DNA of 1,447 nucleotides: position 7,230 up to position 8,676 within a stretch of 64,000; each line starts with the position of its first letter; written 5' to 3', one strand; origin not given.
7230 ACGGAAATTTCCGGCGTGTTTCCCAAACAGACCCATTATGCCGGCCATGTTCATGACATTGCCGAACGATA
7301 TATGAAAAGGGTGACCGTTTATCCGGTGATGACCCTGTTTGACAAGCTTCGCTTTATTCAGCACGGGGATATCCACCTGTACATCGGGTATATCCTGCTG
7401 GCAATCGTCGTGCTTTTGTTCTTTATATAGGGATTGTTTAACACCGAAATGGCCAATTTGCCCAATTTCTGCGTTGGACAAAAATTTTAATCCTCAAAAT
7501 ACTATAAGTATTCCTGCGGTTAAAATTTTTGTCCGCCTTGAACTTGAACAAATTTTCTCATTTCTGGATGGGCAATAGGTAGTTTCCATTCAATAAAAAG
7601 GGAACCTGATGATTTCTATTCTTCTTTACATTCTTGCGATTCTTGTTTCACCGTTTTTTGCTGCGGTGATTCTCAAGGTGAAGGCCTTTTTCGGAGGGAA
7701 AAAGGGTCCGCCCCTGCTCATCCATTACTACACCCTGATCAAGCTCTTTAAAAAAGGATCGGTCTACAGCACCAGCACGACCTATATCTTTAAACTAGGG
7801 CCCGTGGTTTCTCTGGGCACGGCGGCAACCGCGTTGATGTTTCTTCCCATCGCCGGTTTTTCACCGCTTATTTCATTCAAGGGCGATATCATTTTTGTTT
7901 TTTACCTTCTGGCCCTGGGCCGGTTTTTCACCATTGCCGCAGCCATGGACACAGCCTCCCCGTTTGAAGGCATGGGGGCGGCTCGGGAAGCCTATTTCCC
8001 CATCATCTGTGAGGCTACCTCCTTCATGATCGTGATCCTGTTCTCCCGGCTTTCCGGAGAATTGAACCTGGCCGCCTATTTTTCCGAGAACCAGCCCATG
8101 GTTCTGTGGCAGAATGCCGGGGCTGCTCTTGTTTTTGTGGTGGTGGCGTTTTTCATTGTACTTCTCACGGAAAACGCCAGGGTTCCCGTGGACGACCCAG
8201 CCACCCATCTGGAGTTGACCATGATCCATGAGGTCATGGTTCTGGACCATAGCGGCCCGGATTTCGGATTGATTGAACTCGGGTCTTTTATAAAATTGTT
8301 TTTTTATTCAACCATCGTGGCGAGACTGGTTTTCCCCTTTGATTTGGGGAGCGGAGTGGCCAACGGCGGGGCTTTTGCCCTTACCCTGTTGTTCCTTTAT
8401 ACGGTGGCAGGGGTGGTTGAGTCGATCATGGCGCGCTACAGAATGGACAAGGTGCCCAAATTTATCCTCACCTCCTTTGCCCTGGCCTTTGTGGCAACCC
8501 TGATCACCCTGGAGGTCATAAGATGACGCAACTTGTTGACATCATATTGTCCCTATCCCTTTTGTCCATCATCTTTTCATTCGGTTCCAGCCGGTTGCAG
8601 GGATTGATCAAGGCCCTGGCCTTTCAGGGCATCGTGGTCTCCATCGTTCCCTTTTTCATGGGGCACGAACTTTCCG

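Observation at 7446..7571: Novel ~130-bp MITE-like structured repeat, copy 1, sitting 37 nt upstream of the NuoH-like gene start inside the Ehr-like operon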

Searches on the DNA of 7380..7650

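Call 45: search_rna_families(source=window, start=7380, end=7650, threshold=evalue, max_evalue=5)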
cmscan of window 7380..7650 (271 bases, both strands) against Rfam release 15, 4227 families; matches with E-value up to 5: 9.
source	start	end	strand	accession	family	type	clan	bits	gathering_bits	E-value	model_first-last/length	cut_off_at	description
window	7475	7537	-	RF03640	mir-3747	Gene; miRNA;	-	23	63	0.018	1-67/67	no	mir-3747 microRNA precursor family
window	7454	7528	-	RF04181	rteR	Gene; sRNA;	-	20.7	72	0.56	1-84/84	no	rteR sRNA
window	7442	7569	+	RF04174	MIR4208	Gene; miRNA;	-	19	140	1.4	1-191/191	no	MIR4208 microRNA precursor family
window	7457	7552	+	RF04128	MIR8562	Gene; miRNA;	-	17.2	211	0.49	1-242/242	no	MIR8562 microRNA precursor family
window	7523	7598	-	RF00528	snoMe28S-Gm1083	Gene; snRNA; snoRNA; CD-box;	-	16.9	48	1.5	1-89/89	no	Small nucleolar RNA Me28S-Gm1083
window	7469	7597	-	RF02510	PYLIS_3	Cis-reg;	-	16.1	38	0.33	1-100/100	no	Pyrrolysine insertion sequence mttB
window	7380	7515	-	RF02933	ARRPOF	Gene; sRNA;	-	15.9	127.2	0.077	1-134/256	3'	ARRPOF RNA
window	7479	7531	-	RF03286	MIR6146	Gene; miRNA;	-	15.9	59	1.2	1-75/75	no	MIR6146 microRNA precursor family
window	7598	7625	+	RF01734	Fluoride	Cis-reg; riboswitch;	-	9.6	34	4.9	1-64/64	no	Fluoride riboswitch aptamer (crcB RNA motif)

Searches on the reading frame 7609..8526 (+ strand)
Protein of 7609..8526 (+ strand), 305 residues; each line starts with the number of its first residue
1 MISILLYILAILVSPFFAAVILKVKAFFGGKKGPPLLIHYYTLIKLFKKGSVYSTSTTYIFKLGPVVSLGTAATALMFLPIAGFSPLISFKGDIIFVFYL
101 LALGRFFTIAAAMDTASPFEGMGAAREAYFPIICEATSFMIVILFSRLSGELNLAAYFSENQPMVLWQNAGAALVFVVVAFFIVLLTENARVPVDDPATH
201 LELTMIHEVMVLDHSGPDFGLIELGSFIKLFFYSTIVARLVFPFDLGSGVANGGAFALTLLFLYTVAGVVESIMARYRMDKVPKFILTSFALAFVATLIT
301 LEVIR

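Call 9: search_protein_families(library=pfam, proteins=[window:7609-8526:+])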
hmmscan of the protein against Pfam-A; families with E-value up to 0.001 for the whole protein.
window:7609-8526:+ (305 aa): 1 family
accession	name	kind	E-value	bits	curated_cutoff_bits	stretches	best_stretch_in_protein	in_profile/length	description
PF00146.26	NADHdh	-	1.5e-32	113.6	27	1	4-299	5-296/298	NADH dehydrogenase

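Call 23: find_encoding_contigs(protein=window:7609-8526:+, flank=3000, max_places=6)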
Protein window:7609-8526:+ (305 aa): 2 contigs read that carry it; 1 place shown.
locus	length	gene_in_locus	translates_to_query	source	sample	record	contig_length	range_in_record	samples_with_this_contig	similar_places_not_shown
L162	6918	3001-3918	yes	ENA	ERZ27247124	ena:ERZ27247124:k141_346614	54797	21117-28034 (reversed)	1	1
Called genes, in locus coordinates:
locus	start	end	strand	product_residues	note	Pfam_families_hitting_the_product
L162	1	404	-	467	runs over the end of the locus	PF13537:GATase_7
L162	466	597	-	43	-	-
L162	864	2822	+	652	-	PF00662:Proton_antipo_N (weak), PF00361:Proton_antipo_M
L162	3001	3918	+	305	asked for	PF00146:NADHdh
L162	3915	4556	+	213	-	-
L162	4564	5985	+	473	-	PF00361:Proton_antipo_M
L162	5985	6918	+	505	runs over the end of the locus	PF00346:Complex1_49kDa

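Call 24: find_homologous_proteins(query=window:7609-8526:+, max_evalue=1e-40)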
Query window:7609-8526:+ (305 aa): 7694 proteins with E <= 1e-40 among 8000 candidates; the best 120 are listed.
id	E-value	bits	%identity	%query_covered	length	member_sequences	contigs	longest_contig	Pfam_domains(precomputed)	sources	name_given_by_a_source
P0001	2.0e-186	636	100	100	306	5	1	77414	PF00146.27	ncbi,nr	ncbi:MAG: hydrogenase [Desulfobacteraceae bacterium]|nr:hydrogenase [Desulfobacteraceae bacterium]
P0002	3.0e-161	554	86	100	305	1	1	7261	PF00146.27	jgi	jgi:formate hydrogenlyase subunit 4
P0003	1.3e-159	548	85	99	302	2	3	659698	PF00146.27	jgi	jgi:formate hydrogenlyase subunit 4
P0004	7.7e-155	533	83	95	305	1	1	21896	PF00146.27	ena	-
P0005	4.9e-152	524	83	95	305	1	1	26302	PF00146.27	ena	-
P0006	5.3e-152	523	81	100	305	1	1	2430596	PF00146.27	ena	-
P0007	1.4e-151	522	82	100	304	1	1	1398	PF00146.27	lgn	-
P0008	3.9e-149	514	81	95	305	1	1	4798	PF00146.27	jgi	jgi:formate hydrogenlyase subunit 4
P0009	3.6e-147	508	79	100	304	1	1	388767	PF00146.27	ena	-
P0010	6.0e-147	507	78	99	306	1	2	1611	PF00146.27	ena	-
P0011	1.5e-146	506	78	99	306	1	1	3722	PF00146.27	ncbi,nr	ncbi:MAG: hydrogenase [Deltaproteobacteria bacterium]|nr:hydrogenase [Deltaproteobacteria bacterium]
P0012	1.7e-146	505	78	99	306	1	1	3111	PF00146.27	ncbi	-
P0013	1.7e-146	505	78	99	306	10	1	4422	PF00146.27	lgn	-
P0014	3.0e-146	505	76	99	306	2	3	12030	PF00146.27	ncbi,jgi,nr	ncbi:MAG: NADH-quinone oxidoreductase subunit H [Desulfobacteraceae bacterium]|jgi:formate hydrogenl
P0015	7.8e-146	503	75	99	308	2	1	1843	PF00146.27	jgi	jgi:formate hydrogenlyase subunit 4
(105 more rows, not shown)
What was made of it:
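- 7609..8526 (+): NuoH/HyfC-like gene downstream of copy 1. Pfam NADHdh, E=1.5e-32 (call 9); source names in call 24.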

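Call 25: find_encoding_contigs(protein=P0003, flank=2500, max_places=2)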
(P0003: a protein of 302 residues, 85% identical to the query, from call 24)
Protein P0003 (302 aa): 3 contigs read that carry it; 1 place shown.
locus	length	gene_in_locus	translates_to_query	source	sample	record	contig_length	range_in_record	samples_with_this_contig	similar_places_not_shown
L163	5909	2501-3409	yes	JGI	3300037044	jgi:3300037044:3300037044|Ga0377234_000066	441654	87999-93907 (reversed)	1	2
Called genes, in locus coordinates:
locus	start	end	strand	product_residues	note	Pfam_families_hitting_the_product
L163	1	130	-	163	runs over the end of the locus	PF13302:Acetyltransf_3, PF00583:Acetyltransf_1, PF13420:Acetyltransf_4, PF13508:Acetyltransf_7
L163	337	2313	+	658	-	PF00662:Proton_antipo_N (weak), PF00361:Proton_antipo_M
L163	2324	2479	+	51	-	-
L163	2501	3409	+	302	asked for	PF00146:NADHdh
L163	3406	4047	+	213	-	-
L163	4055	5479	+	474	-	PF00361:Proton_antipo_M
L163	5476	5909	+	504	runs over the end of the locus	PF00346:Complex1_49kDa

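Call 26: find_encoding_contigs(protein=P0006, flank=2500, max_places=2)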
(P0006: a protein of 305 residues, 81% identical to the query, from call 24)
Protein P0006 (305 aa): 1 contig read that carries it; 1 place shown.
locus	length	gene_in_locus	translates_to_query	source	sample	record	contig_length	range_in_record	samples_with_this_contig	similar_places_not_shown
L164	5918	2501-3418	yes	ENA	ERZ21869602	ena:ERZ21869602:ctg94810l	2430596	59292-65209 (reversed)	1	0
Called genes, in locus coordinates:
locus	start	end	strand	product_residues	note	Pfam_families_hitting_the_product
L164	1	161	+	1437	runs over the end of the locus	PF01869:BcrAD_BadFG, PF09989:DUF2229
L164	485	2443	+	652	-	PF00662:Proton_antipo_N, PF00361:Proton_antipo_M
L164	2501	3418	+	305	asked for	PF00146:NADHdh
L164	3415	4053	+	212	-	-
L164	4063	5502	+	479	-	PF00361:Proton_antipo_M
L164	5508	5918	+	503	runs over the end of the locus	PF00346:Complex1_49kDa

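Call 27: find_encoding_contigs(protein=P0002, flank=2500, max_places=2)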
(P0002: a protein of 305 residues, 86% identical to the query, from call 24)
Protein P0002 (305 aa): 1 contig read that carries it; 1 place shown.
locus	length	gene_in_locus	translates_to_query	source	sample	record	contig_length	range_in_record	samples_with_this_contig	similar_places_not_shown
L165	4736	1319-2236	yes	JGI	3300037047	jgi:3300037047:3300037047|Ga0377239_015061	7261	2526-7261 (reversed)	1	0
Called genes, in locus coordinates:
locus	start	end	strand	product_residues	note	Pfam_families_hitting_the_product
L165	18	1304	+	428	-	PF00361:Proton_antipo_M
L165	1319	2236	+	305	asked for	PF00146:NADHdh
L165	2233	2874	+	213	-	-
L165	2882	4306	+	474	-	PF00361:Proton_antipo_M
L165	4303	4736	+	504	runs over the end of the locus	PF00346:Complex1_49kDa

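Call 28: find_encoding_contigs(protein=P0004, flank=2500, max_places=2)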
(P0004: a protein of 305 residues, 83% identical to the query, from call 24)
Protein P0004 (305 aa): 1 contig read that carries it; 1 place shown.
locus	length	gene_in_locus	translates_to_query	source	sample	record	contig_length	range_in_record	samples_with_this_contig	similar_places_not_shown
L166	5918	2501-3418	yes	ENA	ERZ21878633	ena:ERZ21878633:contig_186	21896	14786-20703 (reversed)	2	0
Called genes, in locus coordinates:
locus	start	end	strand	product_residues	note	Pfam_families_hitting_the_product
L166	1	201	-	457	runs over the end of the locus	PF01554:MatE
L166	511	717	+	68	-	-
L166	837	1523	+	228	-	PF00361:Proton_antipo_M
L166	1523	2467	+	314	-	PF00361:Proton_antipo_M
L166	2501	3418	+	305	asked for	PF00146:NADHdh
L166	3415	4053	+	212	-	-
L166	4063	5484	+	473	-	PF00361:Proton_antipo_M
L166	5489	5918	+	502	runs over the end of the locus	PF00346:Complex1_49kDa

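Call 73: find_encoding_contigs(protein=P0005, flank=1200, max_places=1)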
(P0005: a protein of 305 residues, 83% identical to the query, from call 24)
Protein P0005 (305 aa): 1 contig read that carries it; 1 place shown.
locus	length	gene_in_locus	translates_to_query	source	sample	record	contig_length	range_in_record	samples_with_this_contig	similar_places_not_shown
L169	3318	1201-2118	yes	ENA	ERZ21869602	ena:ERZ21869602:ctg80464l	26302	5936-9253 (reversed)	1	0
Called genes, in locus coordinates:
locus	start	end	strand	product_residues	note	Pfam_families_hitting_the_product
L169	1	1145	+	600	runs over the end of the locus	PF00662:Proton_antipo_N (weak), PF00361:Proton_antipo_M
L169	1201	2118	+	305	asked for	PF00146:NADHdh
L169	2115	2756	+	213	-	-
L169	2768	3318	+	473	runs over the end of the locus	PF00361:Proton_antipo_M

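Call 74: find_encoding_contigs(protein=P0009, flank=1200, max_places=1)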
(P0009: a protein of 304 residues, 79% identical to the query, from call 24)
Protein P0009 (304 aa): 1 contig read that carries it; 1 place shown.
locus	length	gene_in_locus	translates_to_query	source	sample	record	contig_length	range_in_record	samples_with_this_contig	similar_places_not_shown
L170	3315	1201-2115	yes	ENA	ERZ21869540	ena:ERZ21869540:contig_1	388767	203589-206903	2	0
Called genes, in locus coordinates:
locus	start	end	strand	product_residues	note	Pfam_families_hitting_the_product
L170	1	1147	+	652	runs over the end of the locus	PF00662:Proton_antipo_N (weak), PF00361:Proton_antipo_M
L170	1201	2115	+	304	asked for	PF00146:NADHdh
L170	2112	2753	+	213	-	-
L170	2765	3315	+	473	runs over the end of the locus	PF00361:Proton_antipo_M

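Call 75: find_encoding_contigs(protein=P0008, flank=1200, max_places=1)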
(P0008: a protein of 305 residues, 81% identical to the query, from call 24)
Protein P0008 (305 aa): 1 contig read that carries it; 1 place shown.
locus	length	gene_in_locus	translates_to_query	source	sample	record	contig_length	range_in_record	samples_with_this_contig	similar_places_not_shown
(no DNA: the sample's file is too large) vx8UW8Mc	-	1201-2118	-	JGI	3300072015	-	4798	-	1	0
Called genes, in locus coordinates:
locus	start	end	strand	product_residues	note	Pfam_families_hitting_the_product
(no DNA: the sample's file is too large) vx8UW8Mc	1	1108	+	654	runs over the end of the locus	PF00662:Proton_antipo_N, PF00361:Proton_antipo_M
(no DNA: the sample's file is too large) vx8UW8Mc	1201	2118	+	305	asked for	PF00146:NADHdh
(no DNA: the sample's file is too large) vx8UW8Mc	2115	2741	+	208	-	-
